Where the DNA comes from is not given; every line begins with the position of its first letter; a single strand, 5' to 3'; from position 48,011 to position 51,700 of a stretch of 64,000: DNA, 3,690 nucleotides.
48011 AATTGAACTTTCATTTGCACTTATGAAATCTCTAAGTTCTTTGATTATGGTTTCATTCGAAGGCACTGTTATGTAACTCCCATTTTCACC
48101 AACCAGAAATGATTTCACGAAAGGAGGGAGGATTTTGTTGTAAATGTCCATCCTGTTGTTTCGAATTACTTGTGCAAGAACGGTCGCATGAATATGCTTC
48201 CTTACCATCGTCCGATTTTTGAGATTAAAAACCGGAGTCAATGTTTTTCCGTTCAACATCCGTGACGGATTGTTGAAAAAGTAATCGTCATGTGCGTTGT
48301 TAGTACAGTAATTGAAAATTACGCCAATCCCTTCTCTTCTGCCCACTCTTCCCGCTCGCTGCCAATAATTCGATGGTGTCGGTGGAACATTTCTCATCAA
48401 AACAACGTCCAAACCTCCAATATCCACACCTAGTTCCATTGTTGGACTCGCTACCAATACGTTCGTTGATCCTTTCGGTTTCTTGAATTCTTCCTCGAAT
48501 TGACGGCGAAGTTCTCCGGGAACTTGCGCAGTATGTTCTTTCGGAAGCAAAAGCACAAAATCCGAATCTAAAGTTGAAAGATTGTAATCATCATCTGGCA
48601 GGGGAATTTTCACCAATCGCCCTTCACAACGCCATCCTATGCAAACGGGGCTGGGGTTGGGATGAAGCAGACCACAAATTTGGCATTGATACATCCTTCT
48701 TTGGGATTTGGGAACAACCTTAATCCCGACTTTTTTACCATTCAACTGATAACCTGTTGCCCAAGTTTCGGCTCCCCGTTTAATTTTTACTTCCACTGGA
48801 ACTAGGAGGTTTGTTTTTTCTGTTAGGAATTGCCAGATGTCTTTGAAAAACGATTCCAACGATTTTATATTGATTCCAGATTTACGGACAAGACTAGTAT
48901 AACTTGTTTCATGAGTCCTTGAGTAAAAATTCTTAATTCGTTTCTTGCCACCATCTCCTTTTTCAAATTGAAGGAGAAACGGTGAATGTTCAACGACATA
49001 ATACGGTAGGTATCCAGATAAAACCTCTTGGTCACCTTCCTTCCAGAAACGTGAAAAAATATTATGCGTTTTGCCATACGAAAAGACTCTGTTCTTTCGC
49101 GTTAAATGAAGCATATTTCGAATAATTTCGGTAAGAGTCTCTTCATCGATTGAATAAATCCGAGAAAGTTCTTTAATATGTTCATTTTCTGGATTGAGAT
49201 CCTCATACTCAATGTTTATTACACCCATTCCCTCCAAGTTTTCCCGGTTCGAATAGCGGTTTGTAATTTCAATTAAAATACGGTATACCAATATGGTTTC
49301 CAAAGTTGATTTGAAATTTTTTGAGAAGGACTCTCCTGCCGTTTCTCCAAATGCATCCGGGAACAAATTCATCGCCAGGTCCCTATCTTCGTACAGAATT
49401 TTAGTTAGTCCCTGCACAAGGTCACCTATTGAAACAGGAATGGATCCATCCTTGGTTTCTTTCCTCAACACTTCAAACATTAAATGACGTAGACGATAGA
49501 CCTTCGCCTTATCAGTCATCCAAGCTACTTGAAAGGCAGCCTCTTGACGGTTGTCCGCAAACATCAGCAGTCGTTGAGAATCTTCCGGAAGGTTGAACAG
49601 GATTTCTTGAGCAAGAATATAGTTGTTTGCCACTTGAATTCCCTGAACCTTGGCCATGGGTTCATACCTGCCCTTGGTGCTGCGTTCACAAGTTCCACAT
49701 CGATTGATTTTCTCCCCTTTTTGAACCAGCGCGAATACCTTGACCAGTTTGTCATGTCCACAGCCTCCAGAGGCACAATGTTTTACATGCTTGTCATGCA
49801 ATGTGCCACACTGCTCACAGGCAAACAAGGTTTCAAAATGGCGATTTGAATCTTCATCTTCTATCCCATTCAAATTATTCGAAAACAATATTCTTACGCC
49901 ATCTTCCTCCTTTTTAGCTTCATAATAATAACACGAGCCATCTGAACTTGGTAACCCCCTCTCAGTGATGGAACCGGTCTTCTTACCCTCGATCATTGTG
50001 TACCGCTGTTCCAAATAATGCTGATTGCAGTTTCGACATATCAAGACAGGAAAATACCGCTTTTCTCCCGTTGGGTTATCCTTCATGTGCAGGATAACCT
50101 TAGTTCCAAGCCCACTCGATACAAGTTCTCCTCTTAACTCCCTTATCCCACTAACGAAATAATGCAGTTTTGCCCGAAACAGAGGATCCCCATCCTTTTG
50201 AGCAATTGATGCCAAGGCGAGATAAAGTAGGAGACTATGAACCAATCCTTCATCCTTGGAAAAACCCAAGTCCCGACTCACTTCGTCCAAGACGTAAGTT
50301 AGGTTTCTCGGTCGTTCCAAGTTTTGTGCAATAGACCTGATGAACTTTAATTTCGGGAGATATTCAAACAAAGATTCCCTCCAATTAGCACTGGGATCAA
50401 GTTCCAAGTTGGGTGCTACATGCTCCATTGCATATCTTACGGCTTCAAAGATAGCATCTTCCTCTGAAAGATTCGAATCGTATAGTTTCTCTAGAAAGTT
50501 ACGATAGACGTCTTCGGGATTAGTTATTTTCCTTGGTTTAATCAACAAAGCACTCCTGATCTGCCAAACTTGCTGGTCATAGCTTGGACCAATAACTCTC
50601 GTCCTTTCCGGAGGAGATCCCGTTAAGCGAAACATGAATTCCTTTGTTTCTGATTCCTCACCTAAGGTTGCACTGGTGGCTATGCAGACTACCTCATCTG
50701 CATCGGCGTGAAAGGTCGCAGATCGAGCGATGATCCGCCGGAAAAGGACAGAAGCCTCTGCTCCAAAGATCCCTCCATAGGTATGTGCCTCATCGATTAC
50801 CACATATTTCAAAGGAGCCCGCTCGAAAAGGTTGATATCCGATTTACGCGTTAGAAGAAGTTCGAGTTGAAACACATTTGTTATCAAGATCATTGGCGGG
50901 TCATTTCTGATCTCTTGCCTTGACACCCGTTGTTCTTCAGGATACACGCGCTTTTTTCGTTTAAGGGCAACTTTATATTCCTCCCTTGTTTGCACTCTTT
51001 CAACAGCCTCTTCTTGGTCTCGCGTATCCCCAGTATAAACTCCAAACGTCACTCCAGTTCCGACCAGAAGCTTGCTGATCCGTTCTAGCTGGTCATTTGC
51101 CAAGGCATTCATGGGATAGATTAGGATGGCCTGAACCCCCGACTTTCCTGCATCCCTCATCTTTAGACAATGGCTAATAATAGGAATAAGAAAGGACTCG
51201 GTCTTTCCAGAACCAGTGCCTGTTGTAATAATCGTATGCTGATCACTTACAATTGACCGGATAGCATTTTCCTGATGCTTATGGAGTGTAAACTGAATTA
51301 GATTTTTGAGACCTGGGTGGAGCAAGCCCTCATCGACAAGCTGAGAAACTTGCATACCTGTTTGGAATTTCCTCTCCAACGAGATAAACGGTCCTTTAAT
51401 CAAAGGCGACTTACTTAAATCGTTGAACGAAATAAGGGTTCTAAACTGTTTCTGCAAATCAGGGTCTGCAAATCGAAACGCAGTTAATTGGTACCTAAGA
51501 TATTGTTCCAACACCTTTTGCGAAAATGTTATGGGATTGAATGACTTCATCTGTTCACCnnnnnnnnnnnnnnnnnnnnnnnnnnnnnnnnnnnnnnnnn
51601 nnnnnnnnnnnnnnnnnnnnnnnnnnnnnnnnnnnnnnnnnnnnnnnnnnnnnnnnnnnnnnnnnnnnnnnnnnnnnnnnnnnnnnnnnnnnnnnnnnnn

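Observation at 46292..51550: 1752-aa helicase with a split RecA2 domain, multiple zinc-ribbon inserts and a DUF1998-like module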

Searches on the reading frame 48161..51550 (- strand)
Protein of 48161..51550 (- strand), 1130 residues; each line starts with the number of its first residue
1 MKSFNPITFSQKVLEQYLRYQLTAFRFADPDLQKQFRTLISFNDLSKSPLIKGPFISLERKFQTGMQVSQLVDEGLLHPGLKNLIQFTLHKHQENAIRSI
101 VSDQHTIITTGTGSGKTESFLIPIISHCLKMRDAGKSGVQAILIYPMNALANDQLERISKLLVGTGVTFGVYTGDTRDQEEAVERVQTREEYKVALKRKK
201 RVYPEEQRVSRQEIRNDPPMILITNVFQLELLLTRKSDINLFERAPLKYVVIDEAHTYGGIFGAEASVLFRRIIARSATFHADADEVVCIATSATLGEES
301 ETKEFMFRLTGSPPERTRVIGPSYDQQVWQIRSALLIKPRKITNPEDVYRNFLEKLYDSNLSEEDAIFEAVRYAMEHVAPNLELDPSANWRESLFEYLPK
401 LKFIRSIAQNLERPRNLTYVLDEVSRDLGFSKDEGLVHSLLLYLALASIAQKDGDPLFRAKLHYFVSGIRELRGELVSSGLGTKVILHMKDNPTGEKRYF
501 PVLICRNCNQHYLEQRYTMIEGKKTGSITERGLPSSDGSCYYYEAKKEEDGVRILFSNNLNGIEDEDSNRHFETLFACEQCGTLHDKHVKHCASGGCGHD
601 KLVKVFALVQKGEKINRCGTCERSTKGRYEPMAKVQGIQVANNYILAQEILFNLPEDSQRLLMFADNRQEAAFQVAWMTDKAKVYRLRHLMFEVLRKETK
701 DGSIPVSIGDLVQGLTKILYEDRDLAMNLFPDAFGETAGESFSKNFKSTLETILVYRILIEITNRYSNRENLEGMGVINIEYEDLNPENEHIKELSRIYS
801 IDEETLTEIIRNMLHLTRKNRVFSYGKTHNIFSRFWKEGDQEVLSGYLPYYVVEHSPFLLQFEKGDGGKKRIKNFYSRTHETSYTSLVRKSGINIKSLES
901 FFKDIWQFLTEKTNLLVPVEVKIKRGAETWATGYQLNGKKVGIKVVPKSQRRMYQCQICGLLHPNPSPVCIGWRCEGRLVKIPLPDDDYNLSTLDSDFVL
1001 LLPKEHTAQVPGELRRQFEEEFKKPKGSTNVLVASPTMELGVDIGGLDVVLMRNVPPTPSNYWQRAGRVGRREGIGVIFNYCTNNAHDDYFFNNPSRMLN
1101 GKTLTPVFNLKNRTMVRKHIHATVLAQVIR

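Call 45: predict_structure(alignment_id=A2)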
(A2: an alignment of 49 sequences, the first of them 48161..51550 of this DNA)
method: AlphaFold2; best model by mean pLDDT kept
length: 1130 residues; sequences in the alignment: 49
mean_pLDDT: 86.7   pTM: 0.86
mean pLDDT of the five models: 86.7, 86.4, 83.9, 83.7, 82.7
residues with pLDDT >= 90: 545; 70-90: 497; 50-70: 74; < 50: 14
segments of 3 or more residues with pLDDT < 50: 522-525, 1038-1041
pLDDT, mean of each block of 10 residues (from residue 1): 70 94 91 92 84 89 88 94 86 95 93 81 96 92 87 86 94 86 84 83 91 93 92 84 88 89 89 76 72 82 92 92 73 73 88 76 82 90 80 89 90 89 90 86 88 84 94 91 90 72 93 87 57 83 82 90 67 91 92 88 88 80 81 91 96 87 89 94 95 91 88 96 90 66 76 95 90 93 96 95 95 95 88 89 88 89 76 90 93 90 97 95 76 94 93 89 89 89 88 91 88 83 88 70 68 88 81 85 92 91 78 81 73
secondary structure, 60 per line:
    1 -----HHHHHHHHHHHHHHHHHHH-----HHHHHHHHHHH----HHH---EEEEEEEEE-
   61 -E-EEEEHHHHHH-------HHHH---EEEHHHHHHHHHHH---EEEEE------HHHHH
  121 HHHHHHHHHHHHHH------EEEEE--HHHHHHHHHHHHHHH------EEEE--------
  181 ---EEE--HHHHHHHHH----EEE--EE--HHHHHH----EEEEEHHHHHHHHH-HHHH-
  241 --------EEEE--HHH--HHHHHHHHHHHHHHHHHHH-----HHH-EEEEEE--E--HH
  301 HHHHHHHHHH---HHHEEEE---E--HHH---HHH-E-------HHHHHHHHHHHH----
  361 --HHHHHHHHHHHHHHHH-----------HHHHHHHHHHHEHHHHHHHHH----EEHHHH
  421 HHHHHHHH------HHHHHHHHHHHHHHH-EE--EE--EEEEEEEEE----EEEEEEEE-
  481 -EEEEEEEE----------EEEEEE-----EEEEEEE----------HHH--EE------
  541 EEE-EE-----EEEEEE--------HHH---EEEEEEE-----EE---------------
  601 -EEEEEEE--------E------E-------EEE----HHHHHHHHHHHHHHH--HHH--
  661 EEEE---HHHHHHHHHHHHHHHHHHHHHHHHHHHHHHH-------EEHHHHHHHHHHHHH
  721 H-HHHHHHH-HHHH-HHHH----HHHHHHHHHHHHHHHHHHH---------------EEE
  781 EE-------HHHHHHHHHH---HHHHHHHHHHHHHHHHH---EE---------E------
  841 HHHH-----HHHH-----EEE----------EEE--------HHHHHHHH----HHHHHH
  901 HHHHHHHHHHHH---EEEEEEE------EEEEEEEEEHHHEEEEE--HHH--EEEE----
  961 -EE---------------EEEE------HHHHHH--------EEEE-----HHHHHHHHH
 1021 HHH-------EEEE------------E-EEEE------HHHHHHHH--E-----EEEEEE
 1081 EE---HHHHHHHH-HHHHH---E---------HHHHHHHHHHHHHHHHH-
elements in order (helices of 4 or more, strands of 3 or more residues): H6-24 H30-40 E51-59 E64-67 H68-73 H81-84 E88-90 H91-101 E105-109 H116-134 E141-145 H148-162 E169-172 E184-186 H189-197 E202-204 H211-216 E221-225 H226-234 H236-239 E249-252 H260-278 E288-293 H299-310 E317-320 H345-356 H363-378 H390-400 H402-410 H417-428 H435-449 E459-467 E472-479 E482-489 E500-505 E511-517 E541-543 E552-557 E572-578 E602-608 E632-634 H639-653 E661-664 H668-698 H708-721 H723-729 H731-734 H736-739 H744-762 E778-782 H790-799 H803-819 H841-844 H850-853 E859-861 E872-874 H883-890 H895-912 E916-922 E929-937 E941-945 E953-956 E979-982 H989-994 E1003-1006 H1012-1023 E1031-1034 E1049-1052 H1059-1066 E1075-1082 H1086-1093 H1095-1099 H1113-1129

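Call 49: fold_search(model_id=the predicted structure, library=pdb)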
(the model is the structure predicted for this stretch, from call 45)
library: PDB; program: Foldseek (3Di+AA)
matches with E <= 10: 1596; with E <= 0.001: 287
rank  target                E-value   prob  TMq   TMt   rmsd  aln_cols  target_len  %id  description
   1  6znp_B                1.2e-10  1.00  0.18  0.28  11.2       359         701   22  Crystal Structure of DUF1998 helicase MrfA bound to DNA (released 2020-11-25)
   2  6znp_A                4.7e-10  1.00  0.18  0.27  25.4       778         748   14  Crystal Structure of DUF1998 helicase MrfA bound to DNA (released 2020-11-25)
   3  6znq_B                7.3e-10  1.00  0.18  0.27  11.0       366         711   22  Crystal Structure of DUF1998 helicase MrfA bound to DNA and AMPPNP (released 2020-11-25)
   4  6zns                  3.0e-09  1.00  0.16  0.28  23.6       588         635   17  Crystal Structure of DUF1998 helicase MrfA (released 2020-11-25)
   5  8dvu_A                3.1e-07  1.00  0.16  0.26  19.8       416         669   14  Cryo-EM structure of RIG-I bound to the internal sites of OHSLR30 (+ATP) (released 2022-11-16)
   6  8ro0_B                4.2e-07  1.00  0.18  0.12  14.0       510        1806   14  Structure of the C. elegans Intron Lariat Spliceosome primed for disassembly (ILS') (released 2024-08-07)
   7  5ooq_B                5.6e-07  1.00  0.14  0.17  17.5       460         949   16  Structure of the Mtr4 Nop53 Complex (released 2017-09-20)
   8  5f98_K                6.5e-07  1.00  0.16  0.27  19.7       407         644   14  Crystal structure of RIG-I in complex with Cap-0 RNA (released 2016-01-13)
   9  9lov_C                7.6e-07  1.00  0.15  0.24  18.8       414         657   12  LGP2:MDA5:dsRNA filament (released 2026-01-28)
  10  5m59_E                8.8e-07  1.00  0.17  0.11  11.0       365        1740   16  Crystal structure of Chaetomium thermophilum Brr2 helicase core in complex with Prp8 Jab1 domain (released 2016-12-21)
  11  9lov_B                8.8e-07  1.00  0.15  0.25  18.5       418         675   13  LGP2:MDA5:dsRNA filament (released 2026-01-28)
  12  5ooq_A                9.7e-07  1.00  0.15  0.17  19.1       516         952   14  Structure of the Mtr4 Nop53 Complex (released 2017-09-20)
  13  5dca_A                1.1e-06  1.00  0.17  0.10  12.2       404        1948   15  Crystal structure of yeast full length Brr2 in complex with Prp8 Jab1 domain (released 2015-12-16)
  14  9lov_A                1.1e-06  1.00  0.14  0.24  18.2       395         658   14  LGP2:MDA5:dsRNA filament (released 2026-01-28)
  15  7to2_A                1.3e-06  1.00  0.16  0.25  19.7       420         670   15  Cryo-EM structure of RIG-I bound to the internal sites of p3SLR30 (+ATP) (released 2022-11-02)
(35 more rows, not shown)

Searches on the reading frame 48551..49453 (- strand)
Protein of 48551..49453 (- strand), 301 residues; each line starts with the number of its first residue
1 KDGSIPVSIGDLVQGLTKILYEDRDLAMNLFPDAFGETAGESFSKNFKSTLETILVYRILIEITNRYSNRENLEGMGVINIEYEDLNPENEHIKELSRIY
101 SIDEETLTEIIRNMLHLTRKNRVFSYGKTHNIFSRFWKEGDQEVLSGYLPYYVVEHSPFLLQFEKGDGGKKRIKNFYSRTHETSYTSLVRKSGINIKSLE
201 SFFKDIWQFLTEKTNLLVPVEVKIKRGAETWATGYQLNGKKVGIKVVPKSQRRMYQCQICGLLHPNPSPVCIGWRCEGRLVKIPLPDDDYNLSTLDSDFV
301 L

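Call 69: search_protein_families(library=pfam, proteins=[window:48551-49453:-], max_evalue=10)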
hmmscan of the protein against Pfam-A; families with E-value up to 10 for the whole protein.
window:48551-49453:- (301 aa): 2 families
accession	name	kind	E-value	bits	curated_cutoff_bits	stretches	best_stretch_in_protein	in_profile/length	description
PF21120.3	MCM_WH_arc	-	0.06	13.8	26.1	1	81-114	15-48/63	Archaeal MCM, winged-helix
PF11191.13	DUF2782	-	0.12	13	26.8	1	220-252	23-55/88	Protein of unknown function (DUF2782)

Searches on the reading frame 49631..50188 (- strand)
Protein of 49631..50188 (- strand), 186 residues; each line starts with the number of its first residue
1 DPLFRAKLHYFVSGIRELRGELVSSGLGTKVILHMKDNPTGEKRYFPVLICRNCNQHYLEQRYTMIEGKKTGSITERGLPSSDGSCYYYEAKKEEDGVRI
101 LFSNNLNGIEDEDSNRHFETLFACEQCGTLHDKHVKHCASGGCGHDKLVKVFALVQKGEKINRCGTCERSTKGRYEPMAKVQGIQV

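Call 69: search_protein_families(library=pfam, proteins=[window:49631-50188:-], max_evalue=10)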
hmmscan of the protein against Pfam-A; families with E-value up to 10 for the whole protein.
window:49631-50188:- (186 aa): 4 families
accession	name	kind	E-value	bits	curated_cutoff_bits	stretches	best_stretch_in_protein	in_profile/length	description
PF17032.10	Zn_ribbon_15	-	0.21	12.8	28.9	1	46-140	35-71/73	zinc-ribbon family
PF10058.14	Zn_ribbon_10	-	0.5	10.6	24.2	1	47-57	21-31/54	ER junction formation factor lunapark, zinc ribbon finger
PF05129.18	Zn_ribbon_Elf1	-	0.52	10.9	29.8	0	143-175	28-60/79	Transcription elongation factor Elf1 like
PF15470.12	DUF4637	-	5.5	7.3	27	1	122-138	21-39/43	C17orf50 C-terminal zinc-binding domain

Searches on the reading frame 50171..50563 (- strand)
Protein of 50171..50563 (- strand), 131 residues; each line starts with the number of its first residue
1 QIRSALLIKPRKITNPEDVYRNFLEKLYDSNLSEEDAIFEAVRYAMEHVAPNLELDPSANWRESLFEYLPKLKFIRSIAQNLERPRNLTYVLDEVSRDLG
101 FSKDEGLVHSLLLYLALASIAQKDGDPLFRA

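Call 69: search_protein_families(library=pfam, proteins=[window:50171-50563:-], max_evalue=10)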
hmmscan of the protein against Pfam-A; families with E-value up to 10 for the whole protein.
window:50171-50563:- (131 aa): 0 families
